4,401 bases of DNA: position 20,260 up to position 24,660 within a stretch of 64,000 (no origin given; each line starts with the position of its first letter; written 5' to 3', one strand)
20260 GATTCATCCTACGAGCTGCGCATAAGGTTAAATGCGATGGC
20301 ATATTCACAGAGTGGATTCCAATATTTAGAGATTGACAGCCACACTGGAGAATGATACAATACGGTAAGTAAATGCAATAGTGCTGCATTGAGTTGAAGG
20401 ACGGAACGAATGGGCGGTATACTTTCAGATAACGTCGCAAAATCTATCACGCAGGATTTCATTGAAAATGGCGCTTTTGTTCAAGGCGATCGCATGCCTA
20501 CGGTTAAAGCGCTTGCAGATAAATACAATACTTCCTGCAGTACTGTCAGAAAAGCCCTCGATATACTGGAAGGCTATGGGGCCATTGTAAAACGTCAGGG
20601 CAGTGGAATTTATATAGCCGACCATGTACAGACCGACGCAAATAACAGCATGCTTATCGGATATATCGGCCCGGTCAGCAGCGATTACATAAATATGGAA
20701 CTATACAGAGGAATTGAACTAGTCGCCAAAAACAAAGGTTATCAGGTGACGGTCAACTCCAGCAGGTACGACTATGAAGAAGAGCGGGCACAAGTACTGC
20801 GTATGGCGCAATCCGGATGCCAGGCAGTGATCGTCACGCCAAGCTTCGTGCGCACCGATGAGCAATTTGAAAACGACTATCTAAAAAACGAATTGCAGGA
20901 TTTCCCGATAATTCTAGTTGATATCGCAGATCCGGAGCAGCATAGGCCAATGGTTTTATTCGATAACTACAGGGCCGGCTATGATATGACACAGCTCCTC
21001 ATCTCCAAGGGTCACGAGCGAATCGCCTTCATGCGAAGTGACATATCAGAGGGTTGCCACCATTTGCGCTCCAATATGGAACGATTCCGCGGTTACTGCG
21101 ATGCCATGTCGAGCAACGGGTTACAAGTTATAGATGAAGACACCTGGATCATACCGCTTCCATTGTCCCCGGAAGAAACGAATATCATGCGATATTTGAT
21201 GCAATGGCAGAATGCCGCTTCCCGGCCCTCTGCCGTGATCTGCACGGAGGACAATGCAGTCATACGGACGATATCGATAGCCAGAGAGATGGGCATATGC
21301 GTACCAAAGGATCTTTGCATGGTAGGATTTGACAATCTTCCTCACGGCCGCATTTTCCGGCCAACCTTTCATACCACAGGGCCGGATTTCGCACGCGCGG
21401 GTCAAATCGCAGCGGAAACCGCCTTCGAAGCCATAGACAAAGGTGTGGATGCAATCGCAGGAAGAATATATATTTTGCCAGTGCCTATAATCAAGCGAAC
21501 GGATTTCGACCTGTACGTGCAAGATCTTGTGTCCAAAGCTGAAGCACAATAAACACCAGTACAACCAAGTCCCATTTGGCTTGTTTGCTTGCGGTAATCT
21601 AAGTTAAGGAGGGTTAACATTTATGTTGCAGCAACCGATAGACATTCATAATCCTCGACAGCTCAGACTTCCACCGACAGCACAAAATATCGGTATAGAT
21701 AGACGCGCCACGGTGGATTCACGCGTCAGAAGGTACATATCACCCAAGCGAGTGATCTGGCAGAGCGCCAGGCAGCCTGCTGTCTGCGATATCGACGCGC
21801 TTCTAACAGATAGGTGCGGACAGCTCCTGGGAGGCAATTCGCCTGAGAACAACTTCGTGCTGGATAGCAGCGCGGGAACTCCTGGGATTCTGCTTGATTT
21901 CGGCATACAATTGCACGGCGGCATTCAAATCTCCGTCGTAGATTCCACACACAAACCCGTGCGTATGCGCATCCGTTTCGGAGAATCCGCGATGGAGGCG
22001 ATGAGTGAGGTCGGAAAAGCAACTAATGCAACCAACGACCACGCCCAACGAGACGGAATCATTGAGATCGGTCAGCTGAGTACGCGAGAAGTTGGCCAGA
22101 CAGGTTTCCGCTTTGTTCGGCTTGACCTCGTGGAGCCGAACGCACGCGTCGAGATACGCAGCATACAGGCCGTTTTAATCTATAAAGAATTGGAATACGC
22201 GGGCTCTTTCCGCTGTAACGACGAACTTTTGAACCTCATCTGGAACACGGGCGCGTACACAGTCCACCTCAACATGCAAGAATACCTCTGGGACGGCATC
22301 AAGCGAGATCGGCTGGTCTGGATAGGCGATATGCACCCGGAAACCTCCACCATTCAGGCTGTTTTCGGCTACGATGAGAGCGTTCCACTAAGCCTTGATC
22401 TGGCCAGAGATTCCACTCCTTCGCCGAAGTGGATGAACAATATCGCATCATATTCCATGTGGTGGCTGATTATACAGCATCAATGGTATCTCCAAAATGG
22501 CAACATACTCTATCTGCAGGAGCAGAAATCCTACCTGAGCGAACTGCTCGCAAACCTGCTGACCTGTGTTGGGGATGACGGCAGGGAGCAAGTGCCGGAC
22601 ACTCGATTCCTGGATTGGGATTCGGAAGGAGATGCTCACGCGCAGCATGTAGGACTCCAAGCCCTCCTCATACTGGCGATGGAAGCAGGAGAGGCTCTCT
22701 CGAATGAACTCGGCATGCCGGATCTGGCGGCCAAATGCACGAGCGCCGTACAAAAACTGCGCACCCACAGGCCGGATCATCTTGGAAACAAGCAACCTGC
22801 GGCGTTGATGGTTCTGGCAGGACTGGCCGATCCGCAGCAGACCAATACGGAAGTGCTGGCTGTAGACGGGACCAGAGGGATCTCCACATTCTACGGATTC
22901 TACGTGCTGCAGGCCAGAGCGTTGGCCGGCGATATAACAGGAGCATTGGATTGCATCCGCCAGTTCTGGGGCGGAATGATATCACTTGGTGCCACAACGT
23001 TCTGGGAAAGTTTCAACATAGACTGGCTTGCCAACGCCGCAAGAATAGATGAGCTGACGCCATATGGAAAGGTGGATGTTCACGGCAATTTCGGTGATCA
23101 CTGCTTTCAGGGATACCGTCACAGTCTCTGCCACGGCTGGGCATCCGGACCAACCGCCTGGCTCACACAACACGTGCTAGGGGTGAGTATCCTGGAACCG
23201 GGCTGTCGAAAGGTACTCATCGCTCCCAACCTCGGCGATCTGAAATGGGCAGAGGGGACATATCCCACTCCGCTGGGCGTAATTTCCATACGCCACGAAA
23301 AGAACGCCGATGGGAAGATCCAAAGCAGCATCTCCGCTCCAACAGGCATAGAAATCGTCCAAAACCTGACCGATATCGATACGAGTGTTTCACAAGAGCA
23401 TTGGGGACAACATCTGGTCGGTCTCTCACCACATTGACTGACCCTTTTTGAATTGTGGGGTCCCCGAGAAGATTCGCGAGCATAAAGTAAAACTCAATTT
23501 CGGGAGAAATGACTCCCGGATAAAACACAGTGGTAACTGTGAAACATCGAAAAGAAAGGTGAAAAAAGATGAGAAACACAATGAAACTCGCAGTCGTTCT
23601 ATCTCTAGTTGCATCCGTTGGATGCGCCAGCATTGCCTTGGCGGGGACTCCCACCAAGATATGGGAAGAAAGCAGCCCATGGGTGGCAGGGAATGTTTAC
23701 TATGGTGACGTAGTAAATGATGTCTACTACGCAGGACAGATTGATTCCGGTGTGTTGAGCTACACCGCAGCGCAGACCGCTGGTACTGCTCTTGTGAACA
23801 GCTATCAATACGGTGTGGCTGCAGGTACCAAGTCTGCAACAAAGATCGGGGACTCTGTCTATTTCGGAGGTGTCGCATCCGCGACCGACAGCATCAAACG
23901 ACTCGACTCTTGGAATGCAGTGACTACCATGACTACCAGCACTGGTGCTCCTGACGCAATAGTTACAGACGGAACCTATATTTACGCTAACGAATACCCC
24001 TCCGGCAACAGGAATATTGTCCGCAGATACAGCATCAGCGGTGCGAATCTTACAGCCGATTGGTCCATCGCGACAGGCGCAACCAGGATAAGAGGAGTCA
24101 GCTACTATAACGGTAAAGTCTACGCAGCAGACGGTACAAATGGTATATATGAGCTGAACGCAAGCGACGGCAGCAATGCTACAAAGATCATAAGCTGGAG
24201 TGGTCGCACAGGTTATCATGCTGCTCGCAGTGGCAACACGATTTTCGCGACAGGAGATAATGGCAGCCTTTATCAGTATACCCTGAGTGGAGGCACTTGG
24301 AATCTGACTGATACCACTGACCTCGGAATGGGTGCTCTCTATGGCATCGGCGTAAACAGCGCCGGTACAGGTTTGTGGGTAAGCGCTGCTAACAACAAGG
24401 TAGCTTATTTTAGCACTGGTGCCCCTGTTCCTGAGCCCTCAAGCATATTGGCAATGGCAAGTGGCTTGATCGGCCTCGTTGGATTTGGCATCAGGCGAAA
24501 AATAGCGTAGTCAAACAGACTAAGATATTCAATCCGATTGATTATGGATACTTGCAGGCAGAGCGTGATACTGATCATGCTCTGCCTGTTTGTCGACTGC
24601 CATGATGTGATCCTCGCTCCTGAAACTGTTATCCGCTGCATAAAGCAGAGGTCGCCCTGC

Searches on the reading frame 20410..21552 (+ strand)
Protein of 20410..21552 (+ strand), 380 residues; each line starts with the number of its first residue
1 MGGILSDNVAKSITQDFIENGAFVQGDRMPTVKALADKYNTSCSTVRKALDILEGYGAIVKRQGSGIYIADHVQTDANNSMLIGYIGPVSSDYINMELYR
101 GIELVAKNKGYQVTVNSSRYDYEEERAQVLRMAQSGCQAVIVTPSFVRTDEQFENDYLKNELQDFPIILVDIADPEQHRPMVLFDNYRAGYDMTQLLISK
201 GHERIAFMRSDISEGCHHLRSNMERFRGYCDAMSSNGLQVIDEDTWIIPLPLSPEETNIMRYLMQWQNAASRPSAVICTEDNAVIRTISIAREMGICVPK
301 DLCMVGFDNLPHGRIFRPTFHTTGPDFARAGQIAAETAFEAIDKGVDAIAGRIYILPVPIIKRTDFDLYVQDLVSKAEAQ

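Call 19: search_protein_families(library=pfam, proteins=[window:20410-21552:+], max_evalue=0.001)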
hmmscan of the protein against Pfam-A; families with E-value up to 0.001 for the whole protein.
window:20410-21552:+ (380 aa): 6 families
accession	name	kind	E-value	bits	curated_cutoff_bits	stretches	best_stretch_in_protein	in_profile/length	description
PF13377.12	Peripla_BP_3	-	1e-20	74.9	26.5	1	195-363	2-164/167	Periplasmic binding protein-like domain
PF00532.27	Peripla_BP_1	-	2.9e-15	56.9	22.2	1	88-311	9-229/281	Periplasmic binding proteins and sugar binding domain of LacI family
PF00392.27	GntR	-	3.1e-13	49.6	27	1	6-69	2-64/64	Bacterial regulatory proteins, gntR family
PF13407.12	Peripla_BP_4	-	5.8e-10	39.6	35.1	1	83-312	1-221/258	Periplasmic binding protein domain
PF14502.12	HTH_41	-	1.1e-05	25.3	25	1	26-64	3-42/48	Helix-turn-helix domain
PF08279.18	HTH_11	-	0.00015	22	25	1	31-67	17-54/55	HTH domain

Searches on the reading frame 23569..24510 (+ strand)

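Call 19: search_protein_families(library=pfam, proteins=[window:23569-24510:+], max_evalue=0.001)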
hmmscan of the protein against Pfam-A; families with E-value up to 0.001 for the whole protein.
window:23569-24510:+ (313 aa): 1 family
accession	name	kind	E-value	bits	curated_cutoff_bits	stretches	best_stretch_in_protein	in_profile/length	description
PF07589.16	PEP-CTERM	-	8.6e-06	26.1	20.7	1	286-311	1-24/24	PEP-CTERM motif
